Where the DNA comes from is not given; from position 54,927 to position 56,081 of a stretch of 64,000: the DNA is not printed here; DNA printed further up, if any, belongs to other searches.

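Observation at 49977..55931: Giant protein with N-terminal outer-membrane-barrel-like module, 17 tandem two-cysteine Ig-like repeats and a Pro/Thr/Lys tail, lacking any T9SS signal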

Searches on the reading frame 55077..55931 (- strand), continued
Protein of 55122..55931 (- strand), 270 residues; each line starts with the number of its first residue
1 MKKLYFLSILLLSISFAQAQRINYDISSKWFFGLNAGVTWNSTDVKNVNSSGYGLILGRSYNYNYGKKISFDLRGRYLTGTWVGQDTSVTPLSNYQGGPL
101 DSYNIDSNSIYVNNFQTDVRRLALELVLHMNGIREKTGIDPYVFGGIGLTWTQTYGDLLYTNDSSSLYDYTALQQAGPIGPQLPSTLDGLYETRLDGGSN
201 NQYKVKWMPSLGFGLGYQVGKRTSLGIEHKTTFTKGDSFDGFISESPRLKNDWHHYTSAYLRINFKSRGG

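Call 74: list_cluster_members(proteins=[P0033, P0037, P0030, P0072, P0055, P0113, P0132, P0145, P0149, P0177])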
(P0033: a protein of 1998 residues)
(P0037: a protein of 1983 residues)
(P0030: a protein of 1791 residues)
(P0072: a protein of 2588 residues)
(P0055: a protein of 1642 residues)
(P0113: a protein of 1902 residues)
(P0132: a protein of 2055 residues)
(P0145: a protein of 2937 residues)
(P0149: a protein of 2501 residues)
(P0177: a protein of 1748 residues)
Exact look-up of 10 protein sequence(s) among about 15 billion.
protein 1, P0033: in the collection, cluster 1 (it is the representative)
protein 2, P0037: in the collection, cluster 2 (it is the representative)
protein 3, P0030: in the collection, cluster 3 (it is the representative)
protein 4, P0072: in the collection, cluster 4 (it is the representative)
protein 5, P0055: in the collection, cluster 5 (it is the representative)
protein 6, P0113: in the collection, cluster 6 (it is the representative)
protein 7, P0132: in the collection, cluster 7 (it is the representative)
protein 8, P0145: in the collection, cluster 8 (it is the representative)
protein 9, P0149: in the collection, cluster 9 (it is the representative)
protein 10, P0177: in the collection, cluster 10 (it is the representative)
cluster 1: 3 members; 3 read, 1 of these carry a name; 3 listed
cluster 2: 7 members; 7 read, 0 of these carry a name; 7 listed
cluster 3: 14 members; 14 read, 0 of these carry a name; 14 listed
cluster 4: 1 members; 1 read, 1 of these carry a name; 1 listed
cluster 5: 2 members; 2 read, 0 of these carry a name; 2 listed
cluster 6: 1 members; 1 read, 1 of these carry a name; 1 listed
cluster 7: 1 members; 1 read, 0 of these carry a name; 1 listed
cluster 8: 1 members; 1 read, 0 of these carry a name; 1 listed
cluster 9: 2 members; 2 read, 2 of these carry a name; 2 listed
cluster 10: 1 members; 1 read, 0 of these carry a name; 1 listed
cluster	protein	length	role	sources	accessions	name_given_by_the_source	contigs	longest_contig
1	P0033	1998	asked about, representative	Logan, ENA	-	-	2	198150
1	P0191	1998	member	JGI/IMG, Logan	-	hypothetical protein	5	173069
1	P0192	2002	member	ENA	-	-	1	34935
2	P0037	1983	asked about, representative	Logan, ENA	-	-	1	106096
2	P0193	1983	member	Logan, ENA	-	-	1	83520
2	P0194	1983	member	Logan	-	-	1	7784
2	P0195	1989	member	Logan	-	-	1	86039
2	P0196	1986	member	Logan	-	-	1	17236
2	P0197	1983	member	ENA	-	-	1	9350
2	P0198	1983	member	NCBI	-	-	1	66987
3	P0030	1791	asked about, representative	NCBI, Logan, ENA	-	-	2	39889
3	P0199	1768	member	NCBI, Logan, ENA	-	-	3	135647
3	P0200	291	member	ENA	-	-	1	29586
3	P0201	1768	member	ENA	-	-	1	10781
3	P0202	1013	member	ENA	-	-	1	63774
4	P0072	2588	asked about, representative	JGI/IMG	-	large repetitive protein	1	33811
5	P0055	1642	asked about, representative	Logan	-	-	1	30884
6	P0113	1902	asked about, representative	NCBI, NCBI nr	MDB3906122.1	Ig-like domain-containing protein [Crocinitomicaceae bacterium]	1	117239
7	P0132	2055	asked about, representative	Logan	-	-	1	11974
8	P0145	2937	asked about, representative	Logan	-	-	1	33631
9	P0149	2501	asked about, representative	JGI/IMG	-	hypothetical protein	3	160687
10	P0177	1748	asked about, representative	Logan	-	-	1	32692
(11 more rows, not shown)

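Call 75: find_encoding_contigs(protein=P0149, flank=8000, max_places=2)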
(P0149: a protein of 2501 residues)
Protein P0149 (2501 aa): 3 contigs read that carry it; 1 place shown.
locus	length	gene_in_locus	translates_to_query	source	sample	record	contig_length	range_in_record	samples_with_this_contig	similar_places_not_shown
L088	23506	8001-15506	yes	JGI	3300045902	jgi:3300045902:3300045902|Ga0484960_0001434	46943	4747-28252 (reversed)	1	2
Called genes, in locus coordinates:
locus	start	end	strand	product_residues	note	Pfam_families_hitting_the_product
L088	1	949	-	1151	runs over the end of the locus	PF18962:Por_Secre_tail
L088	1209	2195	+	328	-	PF01380:SIS, PF10432:bact-PGI_C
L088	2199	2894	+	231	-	PF21948:LplA-B_cat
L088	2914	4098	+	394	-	PF00144:Beta-lactamase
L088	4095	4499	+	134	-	-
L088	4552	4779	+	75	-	PF09966:DUF2200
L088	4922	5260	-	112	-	-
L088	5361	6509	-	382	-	-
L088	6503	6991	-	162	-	-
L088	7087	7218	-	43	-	-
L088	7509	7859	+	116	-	PF09966:DUF2200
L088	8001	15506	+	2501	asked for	PF27332:TP_0781 (faint), PF02389:Cornifin (faint)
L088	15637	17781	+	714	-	PF10459:Peptidase_S46, PF00089:Trypsin (faint), PF13365:Trypsin_2 (faint)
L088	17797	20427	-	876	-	PF00133:tRNA-synt_1, PF09334:tRNA-synt_1g (weak), PF13603:tRNA-synt_1_2, PF09334:tRNA-synt_1g (weak), PF08264:Anticodon_1, PF10458:Val_tRNA-synt_C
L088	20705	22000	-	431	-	PF00111:Fer2, PF00175:NAD_binding_1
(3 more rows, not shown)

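Call 76: find_encoding_contigs(protein=P0145, flank=8000, max_places=2)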
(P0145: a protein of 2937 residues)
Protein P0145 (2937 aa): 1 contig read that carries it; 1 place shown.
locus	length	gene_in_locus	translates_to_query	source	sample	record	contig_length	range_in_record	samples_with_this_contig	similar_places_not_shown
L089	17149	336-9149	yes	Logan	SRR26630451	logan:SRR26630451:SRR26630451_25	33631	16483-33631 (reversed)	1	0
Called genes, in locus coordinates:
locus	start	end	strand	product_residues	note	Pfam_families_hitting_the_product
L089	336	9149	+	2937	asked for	PF12733:Cadherin-like (faint)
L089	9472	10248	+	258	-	PF00072:Response_reg, PF04397:LytTR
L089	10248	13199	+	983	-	PF07494:Reg_prop (faint), PF08450:SGL (faint), PF07495:Y_Y_Y, PF06580:His_kinase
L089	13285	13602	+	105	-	-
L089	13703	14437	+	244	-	PF03544:TonB_C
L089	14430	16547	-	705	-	PF13688:Reprolysin_5, PF05572:Peptidase_M43, PF00801:PKD, PF18911:PKD_4, PF18962:Por_Secre_tail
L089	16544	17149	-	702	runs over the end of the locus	PF05572:Peptidase_M43, PF18911:PKD_4 (weak), PF18962:Por_Secre_tail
